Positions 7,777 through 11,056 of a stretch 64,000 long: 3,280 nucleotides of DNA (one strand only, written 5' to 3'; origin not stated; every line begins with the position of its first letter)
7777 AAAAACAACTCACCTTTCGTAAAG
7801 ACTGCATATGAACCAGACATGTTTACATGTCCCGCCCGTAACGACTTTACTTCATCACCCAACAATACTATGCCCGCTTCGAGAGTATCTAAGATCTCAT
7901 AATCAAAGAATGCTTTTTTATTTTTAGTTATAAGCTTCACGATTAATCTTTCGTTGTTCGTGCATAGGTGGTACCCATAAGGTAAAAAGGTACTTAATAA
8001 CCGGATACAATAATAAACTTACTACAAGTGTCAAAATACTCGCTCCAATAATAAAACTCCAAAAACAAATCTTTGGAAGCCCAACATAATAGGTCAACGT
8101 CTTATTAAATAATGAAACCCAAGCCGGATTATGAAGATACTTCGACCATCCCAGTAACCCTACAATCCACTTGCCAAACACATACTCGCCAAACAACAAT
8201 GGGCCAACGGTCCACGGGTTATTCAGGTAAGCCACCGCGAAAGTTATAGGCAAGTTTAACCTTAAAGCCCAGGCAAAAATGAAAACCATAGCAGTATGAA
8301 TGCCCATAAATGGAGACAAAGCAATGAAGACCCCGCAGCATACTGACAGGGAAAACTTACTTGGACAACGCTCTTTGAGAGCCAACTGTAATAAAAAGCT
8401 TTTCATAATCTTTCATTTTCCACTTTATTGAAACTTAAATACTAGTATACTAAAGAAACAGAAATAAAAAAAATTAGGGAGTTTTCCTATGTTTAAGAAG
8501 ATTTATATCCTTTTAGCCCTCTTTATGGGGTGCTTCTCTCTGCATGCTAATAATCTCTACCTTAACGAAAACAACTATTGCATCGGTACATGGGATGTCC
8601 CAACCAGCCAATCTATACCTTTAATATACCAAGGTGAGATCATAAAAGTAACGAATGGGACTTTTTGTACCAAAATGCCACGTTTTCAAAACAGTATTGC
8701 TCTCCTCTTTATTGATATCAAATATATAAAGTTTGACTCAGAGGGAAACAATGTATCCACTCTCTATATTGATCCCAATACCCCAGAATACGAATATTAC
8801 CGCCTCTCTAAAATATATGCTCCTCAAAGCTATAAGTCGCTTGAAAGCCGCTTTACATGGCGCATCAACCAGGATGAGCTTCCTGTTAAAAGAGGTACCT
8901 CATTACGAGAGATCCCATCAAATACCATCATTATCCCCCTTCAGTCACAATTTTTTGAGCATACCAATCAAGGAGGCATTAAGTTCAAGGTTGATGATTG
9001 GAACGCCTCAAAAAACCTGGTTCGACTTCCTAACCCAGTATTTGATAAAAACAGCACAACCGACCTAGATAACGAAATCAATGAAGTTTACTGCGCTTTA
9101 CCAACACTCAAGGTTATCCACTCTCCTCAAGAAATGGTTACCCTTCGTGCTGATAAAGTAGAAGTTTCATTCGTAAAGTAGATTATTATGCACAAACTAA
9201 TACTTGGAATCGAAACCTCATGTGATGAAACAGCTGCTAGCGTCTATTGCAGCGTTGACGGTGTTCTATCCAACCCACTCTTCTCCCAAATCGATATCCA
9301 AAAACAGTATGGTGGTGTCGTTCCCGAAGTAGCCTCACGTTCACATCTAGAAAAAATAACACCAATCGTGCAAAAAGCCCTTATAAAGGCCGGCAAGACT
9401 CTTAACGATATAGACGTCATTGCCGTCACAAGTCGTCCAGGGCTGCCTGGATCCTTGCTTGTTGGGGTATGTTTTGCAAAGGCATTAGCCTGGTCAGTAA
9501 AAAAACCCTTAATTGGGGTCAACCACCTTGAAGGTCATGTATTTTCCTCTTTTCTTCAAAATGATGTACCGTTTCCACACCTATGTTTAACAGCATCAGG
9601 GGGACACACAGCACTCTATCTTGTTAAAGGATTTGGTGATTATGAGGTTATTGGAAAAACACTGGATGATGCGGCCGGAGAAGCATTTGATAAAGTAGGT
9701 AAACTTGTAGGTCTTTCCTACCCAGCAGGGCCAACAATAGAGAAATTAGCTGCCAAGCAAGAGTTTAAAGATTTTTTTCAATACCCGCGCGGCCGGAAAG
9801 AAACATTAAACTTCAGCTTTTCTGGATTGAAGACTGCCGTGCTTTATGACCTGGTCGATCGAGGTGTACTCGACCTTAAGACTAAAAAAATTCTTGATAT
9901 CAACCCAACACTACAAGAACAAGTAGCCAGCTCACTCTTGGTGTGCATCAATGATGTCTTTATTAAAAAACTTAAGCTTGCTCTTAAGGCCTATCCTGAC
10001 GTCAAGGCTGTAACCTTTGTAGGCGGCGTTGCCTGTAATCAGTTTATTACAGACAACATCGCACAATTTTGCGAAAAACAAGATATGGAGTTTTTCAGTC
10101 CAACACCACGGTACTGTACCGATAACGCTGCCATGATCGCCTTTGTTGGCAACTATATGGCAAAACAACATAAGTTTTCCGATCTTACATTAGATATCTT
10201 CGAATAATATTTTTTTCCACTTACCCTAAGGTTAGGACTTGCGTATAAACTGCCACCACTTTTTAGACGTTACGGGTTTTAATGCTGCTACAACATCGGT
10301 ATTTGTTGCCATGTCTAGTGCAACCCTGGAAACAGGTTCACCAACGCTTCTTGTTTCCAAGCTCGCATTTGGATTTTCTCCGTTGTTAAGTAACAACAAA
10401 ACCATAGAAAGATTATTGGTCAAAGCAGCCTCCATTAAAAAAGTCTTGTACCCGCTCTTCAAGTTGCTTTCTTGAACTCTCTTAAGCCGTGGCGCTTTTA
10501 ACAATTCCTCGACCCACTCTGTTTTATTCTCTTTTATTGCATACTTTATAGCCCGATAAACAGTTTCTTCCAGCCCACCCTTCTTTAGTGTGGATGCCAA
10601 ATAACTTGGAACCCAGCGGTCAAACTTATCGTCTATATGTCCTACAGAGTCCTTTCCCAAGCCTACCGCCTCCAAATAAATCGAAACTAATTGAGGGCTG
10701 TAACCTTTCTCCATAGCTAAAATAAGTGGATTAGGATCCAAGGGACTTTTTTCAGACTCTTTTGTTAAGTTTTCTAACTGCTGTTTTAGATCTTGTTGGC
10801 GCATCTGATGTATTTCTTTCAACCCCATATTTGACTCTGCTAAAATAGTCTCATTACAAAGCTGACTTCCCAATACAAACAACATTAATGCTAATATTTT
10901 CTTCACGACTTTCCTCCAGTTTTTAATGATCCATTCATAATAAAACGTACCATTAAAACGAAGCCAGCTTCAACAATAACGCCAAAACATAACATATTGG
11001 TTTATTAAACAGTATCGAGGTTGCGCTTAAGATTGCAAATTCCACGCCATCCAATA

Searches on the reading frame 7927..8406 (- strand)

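Call 85: search_protein_families(library=pfam, proteins=[window:7927-8406:-], max_evalue=0.01)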
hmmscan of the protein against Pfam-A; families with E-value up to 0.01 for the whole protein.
window:7927-8406:- (160 aa): 1 family
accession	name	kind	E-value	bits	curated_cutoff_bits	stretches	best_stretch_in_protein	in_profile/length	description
PF09835.14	DUF2062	-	2e-20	73.7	27.4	1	2-145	5-142/147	Uncharacterized protein conserved in bacteria (DUF2062)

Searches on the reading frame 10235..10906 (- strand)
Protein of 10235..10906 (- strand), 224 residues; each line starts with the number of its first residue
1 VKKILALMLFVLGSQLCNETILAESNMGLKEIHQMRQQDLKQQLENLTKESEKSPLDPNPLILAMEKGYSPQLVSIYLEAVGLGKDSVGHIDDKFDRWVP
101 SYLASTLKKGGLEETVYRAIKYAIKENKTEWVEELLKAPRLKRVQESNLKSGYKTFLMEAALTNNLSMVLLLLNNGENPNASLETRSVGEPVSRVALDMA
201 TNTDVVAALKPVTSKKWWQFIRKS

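Call 85: search_protein_families(library=pfam, proteins=[window:10235-10906:-], max_evalue=0.01)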
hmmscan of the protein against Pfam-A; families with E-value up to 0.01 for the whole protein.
window:10235-10906:- (224 aa): 4 families
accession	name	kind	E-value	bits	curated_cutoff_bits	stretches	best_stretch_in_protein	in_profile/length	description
PF12796.13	Ank_2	-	2.2e-06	28.6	27.3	1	118-181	31-88/90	Ankyrin repeats (3 copies)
PF13857.12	Ank_5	-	5.4e-06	27.1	27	1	148-181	10-44/56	Ankyrin repeats (many copies)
PF00023.36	Ank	-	0.00011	22.8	21.1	0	155-181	4-30/33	Ankyrin repeat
PF13606.12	Ank_3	-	0.0041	17.9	22.3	0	154-181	3-30/30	Ankyrin repeat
